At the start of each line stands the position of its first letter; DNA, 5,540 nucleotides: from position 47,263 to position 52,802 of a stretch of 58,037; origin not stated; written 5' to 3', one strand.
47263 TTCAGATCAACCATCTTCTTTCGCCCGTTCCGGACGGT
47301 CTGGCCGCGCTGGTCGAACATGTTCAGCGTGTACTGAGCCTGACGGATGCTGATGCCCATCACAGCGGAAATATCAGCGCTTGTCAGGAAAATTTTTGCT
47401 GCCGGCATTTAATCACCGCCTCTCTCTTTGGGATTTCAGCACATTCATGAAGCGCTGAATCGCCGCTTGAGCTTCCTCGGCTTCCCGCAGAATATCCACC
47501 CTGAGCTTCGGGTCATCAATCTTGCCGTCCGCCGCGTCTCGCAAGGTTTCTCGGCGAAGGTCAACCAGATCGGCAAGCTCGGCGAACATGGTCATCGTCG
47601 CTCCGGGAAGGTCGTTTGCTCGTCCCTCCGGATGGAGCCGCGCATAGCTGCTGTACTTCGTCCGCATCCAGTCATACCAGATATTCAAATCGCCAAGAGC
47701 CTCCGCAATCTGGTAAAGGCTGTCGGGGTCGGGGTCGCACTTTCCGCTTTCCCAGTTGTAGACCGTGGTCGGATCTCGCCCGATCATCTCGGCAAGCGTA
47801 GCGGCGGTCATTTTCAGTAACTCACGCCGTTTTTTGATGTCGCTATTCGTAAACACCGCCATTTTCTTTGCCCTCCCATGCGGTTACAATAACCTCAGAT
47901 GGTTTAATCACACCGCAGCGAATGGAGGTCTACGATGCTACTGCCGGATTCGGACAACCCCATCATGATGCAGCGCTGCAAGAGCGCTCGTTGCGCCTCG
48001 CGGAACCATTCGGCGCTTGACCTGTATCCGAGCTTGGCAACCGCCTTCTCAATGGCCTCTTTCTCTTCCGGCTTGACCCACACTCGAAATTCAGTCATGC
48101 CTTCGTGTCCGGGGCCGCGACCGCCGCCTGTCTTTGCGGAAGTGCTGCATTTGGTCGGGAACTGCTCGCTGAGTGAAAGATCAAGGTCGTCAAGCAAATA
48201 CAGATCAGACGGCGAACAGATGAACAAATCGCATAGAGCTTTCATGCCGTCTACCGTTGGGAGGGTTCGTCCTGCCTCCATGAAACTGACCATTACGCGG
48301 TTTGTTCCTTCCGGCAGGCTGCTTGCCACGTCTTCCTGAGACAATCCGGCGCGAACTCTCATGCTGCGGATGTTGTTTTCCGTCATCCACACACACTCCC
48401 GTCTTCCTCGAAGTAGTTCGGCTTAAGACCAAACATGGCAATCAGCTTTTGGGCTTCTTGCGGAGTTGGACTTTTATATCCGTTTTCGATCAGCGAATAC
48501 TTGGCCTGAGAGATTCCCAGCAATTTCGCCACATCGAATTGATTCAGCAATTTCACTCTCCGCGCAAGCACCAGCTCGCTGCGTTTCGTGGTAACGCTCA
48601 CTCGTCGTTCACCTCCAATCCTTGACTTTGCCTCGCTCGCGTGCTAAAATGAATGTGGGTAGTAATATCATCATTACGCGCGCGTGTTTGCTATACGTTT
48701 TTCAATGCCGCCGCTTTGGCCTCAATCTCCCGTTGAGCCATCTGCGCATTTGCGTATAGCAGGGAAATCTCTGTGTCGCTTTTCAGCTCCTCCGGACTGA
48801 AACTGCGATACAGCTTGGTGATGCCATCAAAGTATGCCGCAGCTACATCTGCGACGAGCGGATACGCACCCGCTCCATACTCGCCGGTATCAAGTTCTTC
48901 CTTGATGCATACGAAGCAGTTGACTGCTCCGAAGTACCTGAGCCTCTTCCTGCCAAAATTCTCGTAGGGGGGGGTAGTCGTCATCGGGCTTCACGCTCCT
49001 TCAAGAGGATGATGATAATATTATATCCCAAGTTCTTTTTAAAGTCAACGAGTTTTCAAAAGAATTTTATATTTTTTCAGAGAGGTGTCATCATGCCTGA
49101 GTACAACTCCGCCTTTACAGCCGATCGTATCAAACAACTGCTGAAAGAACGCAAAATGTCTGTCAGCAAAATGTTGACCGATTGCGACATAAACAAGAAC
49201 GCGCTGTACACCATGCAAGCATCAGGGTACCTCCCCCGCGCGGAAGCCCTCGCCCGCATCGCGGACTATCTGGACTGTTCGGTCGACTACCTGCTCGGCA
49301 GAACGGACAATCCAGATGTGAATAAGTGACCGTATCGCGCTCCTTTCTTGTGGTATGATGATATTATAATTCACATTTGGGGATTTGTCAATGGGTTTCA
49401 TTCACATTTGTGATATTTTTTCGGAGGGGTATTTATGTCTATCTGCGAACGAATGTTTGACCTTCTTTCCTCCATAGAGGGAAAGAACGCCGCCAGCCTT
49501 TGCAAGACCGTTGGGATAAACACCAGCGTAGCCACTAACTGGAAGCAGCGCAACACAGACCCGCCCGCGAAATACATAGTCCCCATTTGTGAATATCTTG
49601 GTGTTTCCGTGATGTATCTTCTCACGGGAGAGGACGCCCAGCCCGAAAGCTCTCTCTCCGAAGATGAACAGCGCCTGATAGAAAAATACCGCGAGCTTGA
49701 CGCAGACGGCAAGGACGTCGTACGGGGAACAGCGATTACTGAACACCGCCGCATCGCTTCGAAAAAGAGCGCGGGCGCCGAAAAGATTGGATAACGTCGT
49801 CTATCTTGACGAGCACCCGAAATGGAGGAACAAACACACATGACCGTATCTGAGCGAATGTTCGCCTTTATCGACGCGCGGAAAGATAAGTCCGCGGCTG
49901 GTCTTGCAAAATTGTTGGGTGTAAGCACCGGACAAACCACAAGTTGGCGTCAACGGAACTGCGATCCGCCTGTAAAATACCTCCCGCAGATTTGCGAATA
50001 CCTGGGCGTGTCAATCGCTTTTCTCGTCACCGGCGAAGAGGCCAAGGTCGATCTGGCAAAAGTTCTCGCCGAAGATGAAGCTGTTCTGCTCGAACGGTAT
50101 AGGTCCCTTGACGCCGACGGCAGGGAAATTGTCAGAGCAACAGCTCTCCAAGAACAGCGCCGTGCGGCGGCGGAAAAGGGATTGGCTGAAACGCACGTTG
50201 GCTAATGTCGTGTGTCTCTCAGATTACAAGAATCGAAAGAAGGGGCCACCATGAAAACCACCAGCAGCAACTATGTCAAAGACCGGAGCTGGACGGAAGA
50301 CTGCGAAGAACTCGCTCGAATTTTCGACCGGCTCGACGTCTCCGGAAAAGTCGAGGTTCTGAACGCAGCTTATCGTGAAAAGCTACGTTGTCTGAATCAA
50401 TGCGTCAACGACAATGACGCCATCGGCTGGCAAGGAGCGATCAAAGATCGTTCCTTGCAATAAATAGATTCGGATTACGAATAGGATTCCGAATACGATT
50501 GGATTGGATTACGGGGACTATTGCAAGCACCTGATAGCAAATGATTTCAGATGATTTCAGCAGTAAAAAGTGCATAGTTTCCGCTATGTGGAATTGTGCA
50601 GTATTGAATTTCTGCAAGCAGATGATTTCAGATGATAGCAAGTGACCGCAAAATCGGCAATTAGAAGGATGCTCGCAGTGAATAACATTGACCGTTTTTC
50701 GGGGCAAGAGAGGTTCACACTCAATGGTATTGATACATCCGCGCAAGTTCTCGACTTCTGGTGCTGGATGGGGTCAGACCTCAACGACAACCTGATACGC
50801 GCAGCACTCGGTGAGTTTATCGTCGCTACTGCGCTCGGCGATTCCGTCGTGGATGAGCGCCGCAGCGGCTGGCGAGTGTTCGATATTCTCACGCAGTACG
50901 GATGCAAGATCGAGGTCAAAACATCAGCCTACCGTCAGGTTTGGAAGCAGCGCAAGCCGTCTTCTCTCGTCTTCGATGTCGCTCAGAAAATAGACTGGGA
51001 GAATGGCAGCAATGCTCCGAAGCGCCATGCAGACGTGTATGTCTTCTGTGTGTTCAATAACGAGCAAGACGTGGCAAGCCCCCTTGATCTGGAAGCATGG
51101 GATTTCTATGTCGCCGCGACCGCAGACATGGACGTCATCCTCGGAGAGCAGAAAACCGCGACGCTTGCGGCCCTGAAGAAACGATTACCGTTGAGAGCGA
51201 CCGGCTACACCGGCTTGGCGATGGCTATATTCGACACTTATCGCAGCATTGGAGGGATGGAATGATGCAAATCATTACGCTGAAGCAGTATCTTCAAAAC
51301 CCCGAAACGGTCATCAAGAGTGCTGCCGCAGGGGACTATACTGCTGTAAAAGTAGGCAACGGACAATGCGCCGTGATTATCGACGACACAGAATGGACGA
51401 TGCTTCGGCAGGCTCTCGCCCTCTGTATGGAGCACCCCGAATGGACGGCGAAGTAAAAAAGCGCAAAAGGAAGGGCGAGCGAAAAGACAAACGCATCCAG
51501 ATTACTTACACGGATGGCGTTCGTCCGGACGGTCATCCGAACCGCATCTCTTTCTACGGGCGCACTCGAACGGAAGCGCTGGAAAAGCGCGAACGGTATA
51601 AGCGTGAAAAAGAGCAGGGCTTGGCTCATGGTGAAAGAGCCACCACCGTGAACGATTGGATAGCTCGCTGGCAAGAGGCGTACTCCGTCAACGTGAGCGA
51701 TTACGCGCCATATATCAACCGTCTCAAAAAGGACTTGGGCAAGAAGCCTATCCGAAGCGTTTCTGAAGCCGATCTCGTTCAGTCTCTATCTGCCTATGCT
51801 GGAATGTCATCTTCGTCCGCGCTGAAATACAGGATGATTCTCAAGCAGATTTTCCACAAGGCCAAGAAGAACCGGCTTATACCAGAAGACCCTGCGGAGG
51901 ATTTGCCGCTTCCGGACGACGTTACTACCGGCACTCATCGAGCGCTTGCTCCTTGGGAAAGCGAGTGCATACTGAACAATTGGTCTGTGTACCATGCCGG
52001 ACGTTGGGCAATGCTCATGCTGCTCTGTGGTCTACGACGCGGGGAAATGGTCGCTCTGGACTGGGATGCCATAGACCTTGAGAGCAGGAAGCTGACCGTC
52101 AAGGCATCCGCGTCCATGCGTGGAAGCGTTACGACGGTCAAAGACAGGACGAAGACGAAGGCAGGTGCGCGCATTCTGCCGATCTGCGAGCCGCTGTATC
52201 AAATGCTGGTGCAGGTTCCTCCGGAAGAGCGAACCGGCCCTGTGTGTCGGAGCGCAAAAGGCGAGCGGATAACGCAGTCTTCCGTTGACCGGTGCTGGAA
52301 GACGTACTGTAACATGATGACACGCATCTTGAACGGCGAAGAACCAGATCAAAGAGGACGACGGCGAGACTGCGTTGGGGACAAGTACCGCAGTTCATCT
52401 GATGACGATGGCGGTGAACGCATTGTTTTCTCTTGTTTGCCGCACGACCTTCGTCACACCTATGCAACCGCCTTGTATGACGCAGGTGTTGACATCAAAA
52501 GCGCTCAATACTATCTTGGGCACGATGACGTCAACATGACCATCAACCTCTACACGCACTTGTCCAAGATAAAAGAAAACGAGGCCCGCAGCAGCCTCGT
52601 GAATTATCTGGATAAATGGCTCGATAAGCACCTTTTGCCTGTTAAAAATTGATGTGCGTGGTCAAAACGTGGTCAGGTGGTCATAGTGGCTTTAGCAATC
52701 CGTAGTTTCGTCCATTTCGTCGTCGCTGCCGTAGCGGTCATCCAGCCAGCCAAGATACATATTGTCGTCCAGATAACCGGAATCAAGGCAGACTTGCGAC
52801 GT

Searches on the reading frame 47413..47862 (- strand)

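Call 41: search_protein_families(library=pfam, proteins=[window:47413-47862:-], max_evalue=0.001)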
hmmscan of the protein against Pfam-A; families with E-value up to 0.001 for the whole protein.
window:47413-47862:- (149 aa): 3 families
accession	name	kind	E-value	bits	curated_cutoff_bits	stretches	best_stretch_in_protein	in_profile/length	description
PF01381.28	HTH_3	-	7.3e-12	45.6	23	1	9-57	1-49/55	Helix-turn-helix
PF12844.13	HTH_19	-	9.7e-08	32.2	30.2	1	9-59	4-54/64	Helix-turn-helix domain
PF13560.12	HTH_31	-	2.5e-05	25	27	1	11-57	8-55/64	Helix-turn-helix domain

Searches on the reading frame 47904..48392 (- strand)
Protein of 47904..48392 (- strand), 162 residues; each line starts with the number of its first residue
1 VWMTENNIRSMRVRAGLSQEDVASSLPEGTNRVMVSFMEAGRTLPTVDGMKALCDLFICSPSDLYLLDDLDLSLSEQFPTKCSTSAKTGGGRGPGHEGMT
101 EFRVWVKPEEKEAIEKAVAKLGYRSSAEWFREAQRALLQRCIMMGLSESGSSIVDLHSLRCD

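Call 41: search_protein_families(library=pfam, proteins=[window:47904-48392:-], max_evalue=0.001)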
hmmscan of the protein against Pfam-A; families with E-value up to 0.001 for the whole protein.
window:47904-48392:- (162 aa): 2 families
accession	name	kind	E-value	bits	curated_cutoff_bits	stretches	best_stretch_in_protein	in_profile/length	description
PF01381.28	HTH_3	-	2.5e-05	24.7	23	1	8-64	1-55/55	Helix-turn-helix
PF13560.12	HTH_31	-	3.5e-05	24.5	27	1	9-61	7-58/64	Helix-turn-helix domain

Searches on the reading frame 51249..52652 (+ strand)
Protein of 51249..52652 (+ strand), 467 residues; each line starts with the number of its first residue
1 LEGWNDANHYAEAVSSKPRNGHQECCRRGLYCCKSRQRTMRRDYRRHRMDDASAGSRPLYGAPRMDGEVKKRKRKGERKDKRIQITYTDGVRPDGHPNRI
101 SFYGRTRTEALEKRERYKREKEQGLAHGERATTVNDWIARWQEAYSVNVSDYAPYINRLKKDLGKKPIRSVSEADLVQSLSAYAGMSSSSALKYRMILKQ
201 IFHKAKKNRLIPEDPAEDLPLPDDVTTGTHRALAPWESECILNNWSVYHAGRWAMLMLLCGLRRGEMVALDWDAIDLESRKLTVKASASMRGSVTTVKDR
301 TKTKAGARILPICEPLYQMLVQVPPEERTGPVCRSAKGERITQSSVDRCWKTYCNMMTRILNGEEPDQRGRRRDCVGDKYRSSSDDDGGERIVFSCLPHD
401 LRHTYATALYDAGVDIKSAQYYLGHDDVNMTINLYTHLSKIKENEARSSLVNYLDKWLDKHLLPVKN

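Call 41: search_protein_families(library=pfam, proteins=[window:51249-52652:+], max_evalue=0.001)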
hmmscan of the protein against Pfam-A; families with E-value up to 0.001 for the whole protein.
window:51249-52652:+ (467 aa): 2 families
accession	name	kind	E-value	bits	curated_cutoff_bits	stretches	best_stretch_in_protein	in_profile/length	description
PF00589.27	Phage_integrase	-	6.2e-21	75.4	27.1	2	398-440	129-170/172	Phage integrase family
PF22022.2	Phage_int_M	-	5.5e-05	23.8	27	1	136-219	7-93/96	Phage integrase central domain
